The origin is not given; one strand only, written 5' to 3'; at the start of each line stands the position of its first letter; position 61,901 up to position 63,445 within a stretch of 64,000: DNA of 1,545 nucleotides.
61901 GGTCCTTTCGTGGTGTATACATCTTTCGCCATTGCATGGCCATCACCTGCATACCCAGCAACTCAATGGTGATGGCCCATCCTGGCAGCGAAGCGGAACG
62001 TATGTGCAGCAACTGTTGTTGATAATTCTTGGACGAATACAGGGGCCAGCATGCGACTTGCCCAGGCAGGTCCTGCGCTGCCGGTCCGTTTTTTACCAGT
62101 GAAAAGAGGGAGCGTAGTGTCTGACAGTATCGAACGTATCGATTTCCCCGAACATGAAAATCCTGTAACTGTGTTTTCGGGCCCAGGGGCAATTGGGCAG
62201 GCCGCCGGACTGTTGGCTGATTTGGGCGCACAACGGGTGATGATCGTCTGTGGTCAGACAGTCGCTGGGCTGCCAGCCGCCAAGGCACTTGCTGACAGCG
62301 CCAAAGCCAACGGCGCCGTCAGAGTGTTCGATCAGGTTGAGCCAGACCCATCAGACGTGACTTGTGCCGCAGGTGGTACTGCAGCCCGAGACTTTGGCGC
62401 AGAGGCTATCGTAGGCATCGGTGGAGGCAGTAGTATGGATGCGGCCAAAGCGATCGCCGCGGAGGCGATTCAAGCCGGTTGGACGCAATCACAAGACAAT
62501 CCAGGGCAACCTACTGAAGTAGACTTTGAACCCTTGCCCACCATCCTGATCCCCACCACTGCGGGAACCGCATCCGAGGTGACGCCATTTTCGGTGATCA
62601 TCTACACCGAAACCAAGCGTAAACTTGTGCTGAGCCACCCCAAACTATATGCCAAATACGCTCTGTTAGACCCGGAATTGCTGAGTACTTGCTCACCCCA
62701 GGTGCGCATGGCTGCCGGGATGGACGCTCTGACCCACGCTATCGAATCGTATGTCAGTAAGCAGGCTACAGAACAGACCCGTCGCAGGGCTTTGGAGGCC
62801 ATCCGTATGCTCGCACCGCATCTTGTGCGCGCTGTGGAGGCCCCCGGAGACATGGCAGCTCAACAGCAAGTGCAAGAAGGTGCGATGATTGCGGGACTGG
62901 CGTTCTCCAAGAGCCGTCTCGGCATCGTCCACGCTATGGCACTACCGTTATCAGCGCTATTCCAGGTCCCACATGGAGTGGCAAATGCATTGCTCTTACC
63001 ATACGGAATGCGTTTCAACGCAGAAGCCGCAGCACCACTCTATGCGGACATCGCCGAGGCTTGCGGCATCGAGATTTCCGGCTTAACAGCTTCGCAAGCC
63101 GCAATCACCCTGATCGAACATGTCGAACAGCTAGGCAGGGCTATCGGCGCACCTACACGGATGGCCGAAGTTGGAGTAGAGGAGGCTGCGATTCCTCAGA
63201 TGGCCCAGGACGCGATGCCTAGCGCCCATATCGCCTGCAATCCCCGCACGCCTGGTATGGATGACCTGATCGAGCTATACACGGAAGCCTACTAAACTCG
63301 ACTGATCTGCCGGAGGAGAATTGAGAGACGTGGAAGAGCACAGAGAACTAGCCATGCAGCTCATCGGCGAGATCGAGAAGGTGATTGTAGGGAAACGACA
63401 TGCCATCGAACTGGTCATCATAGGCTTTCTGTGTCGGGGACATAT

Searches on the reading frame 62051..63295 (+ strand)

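Call 60: search_protein_families(library=pfam, proteins=[window:62051-63295:+], max_evalue=0.00001)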
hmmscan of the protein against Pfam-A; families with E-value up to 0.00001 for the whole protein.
window:62051-63295:+ (414 aa): 3 families
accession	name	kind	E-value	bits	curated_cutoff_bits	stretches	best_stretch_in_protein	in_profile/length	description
PF25137.1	ADH_Fe_C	-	1.3e-48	165.8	27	1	221-414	3-194/194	Fe-containing alcohol dehydrogenase family, C-terminal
PF00465.25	Fe-ADH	-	3.6e-43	147.5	31.3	1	38-208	1-168/168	Iron-containing alcohol dehydrogenase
PF13685.12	Fe-ADH_2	-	3.2e-10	40.7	28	1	44-138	3-96/149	Iron-containing alcohol dehydrogenase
